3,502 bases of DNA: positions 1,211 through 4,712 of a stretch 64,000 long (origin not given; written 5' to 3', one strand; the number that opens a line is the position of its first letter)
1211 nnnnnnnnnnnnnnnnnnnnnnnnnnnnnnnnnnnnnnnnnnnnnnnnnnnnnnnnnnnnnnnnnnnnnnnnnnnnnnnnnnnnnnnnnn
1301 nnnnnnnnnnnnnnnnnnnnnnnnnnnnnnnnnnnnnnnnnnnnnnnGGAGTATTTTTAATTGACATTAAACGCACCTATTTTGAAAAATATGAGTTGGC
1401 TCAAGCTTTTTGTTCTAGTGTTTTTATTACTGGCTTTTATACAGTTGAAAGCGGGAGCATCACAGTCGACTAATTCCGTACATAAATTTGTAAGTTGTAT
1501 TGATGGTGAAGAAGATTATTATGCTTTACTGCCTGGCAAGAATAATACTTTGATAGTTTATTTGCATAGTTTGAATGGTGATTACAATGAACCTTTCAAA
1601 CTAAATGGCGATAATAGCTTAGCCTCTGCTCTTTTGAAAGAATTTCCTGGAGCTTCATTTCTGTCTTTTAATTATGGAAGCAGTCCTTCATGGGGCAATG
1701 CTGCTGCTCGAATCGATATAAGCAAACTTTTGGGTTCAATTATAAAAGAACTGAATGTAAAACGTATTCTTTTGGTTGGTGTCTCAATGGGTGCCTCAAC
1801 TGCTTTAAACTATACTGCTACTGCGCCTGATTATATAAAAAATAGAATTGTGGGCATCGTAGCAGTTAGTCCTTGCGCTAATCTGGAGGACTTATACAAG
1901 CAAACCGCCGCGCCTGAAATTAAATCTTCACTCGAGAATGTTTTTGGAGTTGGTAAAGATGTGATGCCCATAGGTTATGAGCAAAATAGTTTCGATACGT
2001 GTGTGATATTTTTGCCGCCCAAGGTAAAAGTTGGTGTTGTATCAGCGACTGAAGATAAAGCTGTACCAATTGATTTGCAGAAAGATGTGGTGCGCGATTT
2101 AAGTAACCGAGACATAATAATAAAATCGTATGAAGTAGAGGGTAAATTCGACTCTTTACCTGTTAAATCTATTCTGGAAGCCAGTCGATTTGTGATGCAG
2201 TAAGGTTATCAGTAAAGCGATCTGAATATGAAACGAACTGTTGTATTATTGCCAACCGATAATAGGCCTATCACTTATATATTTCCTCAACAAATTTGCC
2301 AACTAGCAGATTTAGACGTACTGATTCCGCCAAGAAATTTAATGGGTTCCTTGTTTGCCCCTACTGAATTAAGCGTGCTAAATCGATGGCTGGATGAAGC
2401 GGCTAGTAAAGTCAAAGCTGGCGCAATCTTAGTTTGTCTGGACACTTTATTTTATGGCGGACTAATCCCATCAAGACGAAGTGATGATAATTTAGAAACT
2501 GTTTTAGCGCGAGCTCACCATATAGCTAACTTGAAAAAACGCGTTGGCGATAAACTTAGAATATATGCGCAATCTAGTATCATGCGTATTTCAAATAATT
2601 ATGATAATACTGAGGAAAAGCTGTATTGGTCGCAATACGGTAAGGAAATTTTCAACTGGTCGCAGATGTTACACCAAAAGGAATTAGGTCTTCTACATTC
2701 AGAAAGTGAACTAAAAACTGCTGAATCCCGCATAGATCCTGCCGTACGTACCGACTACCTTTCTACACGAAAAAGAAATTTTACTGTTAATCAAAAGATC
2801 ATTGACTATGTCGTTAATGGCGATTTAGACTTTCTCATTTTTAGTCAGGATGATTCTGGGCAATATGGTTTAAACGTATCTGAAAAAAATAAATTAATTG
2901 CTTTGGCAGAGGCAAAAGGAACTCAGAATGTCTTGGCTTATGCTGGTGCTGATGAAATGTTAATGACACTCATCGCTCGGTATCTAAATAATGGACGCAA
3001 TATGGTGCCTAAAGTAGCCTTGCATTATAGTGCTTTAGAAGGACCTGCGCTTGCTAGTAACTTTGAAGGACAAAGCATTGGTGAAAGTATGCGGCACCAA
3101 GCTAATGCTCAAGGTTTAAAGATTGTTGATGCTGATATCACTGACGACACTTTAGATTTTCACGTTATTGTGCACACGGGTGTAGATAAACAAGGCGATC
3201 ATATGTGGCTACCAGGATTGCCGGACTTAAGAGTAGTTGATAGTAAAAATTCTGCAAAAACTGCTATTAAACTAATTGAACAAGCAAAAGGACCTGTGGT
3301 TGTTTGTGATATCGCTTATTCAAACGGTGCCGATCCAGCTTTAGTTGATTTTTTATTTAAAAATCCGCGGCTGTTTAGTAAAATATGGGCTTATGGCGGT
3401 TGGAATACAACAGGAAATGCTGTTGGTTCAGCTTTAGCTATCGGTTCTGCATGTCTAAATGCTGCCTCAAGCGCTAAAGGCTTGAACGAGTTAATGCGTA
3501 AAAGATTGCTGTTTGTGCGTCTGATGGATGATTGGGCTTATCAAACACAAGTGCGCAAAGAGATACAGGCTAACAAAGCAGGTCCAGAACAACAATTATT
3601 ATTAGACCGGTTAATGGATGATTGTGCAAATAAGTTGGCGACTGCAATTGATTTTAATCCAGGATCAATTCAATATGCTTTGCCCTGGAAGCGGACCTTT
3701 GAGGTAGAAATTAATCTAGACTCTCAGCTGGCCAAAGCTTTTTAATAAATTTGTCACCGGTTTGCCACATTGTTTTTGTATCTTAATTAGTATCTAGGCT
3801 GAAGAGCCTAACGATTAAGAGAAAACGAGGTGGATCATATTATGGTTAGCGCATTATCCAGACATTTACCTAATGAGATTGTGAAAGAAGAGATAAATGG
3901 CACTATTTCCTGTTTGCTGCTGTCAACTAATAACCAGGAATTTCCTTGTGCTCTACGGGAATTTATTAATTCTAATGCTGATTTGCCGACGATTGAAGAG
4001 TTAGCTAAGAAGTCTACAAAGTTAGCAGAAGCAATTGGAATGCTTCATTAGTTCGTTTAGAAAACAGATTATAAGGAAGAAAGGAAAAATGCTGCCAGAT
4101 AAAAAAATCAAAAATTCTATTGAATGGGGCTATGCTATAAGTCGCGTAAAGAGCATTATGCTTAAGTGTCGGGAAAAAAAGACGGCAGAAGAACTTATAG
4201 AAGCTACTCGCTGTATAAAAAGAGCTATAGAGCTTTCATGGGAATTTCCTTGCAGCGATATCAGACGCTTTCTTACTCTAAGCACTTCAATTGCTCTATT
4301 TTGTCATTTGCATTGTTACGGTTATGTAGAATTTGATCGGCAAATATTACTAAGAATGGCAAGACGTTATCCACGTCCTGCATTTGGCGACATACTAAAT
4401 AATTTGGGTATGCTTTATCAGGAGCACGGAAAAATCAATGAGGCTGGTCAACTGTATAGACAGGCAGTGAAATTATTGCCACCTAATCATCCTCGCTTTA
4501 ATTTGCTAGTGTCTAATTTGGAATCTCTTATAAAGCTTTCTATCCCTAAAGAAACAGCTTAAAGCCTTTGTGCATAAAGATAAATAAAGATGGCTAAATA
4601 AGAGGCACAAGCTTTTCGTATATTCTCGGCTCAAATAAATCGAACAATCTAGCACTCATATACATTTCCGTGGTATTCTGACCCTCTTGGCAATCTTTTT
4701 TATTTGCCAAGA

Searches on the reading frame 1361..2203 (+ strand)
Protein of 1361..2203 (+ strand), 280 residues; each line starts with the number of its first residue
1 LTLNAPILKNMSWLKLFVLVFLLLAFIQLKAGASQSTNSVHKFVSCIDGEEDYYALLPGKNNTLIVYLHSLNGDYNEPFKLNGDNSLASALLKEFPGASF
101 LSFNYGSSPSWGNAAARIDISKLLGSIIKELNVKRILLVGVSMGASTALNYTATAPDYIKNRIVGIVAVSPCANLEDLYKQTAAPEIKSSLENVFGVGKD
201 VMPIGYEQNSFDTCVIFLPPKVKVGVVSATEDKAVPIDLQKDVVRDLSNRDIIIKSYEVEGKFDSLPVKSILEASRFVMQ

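Call 70: search_protein_families(library=pfam, proteins=[window:1361-2203:+], max_evalue=0.001)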
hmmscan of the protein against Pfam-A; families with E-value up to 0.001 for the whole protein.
window:1361-2203:+ (280 aa): 4 families
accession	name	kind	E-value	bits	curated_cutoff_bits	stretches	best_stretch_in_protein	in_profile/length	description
PF00561.26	Abhydrolase_1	-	3.7e-08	33.8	25.8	1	64-179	2-113/245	alpha/beta hydrolase fold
PF12146.15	Hydrolase_4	-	1e-05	25.4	27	1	119-182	61-118/239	Serine aminopeptidase, S33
PF12697.13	Abhydrolase_6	-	0.00046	21.4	26.3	1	104-177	37-100/217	Alpha/beta hydrolase family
PF07859.19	Abhydrolase_3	-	0.00048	20.4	25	1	97-186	29-119/210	alpha/beta hydrolase fold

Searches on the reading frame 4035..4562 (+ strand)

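Call 70: search_protein_families(library=pfam, proteins=[window:4035-4562:+], max_evalue=0.001)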
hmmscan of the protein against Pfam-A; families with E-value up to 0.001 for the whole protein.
window:4035-4562:+ (175 aa): 4 families
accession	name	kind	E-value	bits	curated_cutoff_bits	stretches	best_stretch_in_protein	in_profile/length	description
PF07719.23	TPR_2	-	1.3e-06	28.5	27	1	119-151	2-34/34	Tetratricopeptide repeat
PF00515.34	TPR_1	-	2.9e-06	27.3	27.8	1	119-149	2-32/34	Tetratricopeptide repeat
PF13181.12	TPR_8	-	0.00013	22.3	25.7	0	119-147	2-30/34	Tetratricopeptide repeat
PF13374.12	TPR_10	-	0.00017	22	27.5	1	120-147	4-31/42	Tetratricopeptide repeat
